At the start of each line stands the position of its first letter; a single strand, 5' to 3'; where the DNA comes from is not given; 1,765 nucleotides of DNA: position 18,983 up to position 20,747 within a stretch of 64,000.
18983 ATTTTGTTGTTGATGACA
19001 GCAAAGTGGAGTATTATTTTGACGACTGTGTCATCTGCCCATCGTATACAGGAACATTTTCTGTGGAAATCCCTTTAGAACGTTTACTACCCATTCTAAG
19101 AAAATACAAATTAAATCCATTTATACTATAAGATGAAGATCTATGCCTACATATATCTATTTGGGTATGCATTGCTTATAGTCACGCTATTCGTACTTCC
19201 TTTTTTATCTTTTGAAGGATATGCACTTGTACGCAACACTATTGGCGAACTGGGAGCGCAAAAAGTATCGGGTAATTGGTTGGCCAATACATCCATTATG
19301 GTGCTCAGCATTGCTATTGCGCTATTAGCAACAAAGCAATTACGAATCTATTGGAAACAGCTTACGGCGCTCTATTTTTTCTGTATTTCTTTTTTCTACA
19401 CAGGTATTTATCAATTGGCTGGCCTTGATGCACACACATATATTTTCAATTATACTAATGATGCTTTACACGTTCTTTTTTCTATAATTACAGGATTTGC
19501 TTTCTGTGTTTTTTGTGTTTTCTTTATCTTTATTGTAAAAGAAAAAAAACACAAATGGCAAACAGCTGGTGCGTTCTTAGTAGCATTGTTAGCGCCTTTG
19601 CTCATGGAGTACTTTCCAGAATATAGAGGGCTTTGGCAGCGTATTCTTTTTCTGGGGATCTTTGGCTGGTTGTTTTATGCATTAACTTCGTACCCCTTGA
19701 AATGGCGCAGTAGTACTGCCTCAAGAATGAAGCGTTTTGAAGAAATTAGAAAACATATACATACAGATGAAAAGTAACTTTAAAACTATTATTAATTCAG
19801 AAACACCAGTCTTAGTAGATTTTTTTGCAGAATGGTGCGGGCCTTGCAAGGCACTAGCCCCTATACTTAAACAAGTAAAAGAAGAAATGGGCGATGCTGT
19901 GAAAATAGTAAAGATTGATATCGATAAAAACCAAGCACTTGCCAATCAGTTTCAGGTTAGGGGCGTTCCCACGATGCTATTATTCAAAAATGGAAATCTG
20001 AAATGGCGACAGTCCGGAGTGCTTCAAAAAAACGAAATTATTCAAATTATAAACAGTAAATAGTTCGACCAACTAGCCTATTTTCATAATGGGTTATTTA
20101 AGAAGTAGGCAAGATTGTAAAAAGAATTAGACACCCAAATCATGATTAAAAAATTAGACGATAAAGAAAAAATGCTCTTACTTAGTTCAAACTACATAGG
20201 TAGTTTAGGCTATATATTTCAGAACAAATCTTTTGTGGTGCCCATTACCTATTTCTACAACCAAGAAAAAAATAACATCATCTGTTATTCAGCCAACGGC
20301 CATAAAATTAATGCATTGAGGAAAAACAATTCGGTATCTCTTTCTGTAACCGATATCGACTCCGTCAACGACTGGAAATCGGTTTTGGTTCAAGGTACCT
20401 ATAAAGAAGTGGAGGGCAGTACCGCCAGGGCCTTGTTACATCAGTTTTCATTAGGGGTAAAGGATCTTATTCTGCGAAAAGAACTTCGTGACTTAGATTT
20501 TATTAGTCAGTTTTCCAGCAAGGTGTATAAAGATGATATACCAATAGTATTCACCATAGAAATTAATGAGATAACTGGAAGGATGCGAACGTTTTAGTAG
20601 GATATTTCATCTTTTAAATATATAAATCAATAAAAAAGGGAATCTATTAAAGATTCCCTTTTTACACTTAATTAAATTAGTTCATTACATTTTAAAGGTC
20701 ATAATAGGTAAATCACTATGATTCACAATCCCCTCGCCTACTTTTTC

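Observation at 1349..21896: Eight intergenic copies of a 12-bp TGAY-N4-RTCA palindrome, each at a fixed 23-nt distance from a -7 promoter element: a candidate low-oxygen regulon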

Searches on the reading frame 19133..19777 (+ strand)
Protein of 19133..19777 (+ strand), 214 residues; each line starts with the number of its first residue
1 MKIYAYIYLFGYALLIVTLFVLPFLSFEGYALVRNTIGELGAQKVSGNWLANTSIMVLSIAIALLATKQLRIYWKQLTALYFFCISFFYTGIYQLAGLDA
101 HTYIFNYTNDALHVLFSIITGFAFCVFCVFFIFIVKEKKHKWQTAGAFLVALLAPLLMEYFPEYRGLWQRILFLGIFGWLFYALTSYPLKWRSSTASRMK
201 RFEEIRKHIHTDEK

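Call 5: search_protein_families(library=pfam, proteins=[window:19133-19777:+], max_evalue=0.01)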
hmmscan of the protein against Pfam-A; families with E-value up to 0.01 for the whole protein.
window:19133-19777:+ (214 aa): 1 family
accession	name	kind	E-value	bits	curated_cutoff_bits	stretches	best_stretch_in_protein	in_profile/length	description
PF06197.19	DUF998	-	2e-10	41.1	30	1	13-183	4-181/184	Protein of unknown function (DUF998)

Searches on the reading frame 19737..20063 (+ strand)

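Call 73: search_protein_families(library=pfam, proteins=[window:19737-20063:+], max_evalue=0.0001)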
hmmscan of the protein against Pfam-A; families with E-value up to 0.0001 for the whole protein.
window:19737-20063:+ (108 aa): 7 families
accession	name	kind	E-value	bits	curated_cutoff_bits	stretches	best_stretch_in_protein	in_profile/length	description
PF00085.26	Thioredoxin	-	1.4e-31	109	23.5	1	10-106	5-102/103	Thioredoxin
PF13905.12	Thioredoxin_8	-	8.2e-11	42.5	27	1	23-66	2-47/94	Thioredoxin-like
PF13098.12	Thioredoxin_2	-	1.3e-10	42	27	1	21-104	4-103/104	Thioredoxin-like domain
PF13728.12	TraF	-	9.1e-08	32.6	23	1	26-90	133-206/224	F plasmid transfer operon protein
PF05768.20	Glrx-like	-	1.3e-06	29.1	26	1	32-84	8-57/77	Glutaredoxin-like domain (DUF836)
PF13899.12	Thioredoxin_7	-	2e-05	25.1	27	1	21-83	16-81/83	Thioredoxin-like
PF00578.27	AhpC-TSA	-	3.4e-05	24.2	26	1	22-98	25-103/124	AhpC/TSA family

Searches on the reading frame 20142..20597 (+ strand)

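Call 5: search_protein_families(library=pfam, proteins=[window:20142-20597:+], max_evalue=0.01)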
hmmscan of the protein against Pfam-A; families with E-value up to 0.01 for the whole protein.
window:20142-20597:+ (151 aa): 2 families
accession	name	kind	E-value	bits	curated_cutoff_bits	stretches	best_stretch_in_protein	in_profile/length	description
PF12900.13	Pyridox_ox_2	-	5.9e-12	46.2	27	1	6-103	1-104/140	Pyridoxamine 5'-phosphate oxidase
PF20170.4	Plexin_RBD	-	0.0046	17.4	27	1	59-130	25-96/113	Plexin cytoplasmic RhoGTPase-binding domain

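Call 33: search_protein_families(library=ncbifam, proteins=[window:20142-20597:+], max_evalue=0.001)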
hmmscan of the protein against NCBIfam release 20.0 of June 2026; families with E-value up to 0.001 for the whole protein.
window:20142-20597:+ (151 aa): 3 families
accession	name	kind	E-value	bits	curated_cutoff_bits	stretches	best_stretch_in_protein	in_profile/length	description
NF000261.1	NimABCDEF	equivalog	1.3e-05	25.2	260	1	28-76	36-83/153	NimABCDEF family 5-nitroimidazole reductase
TIGR04023.1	PPOX_MSMEG_5819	subfamily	6.5e-05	22.8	85.6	1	15-91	10-92/115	PPOX class F420-dependent oxidoreductase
NF000262.1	NimIJ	equivalog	0.00013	22.1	270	1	4-77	10-83/151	NimIJ family nitroimidazole resistance protein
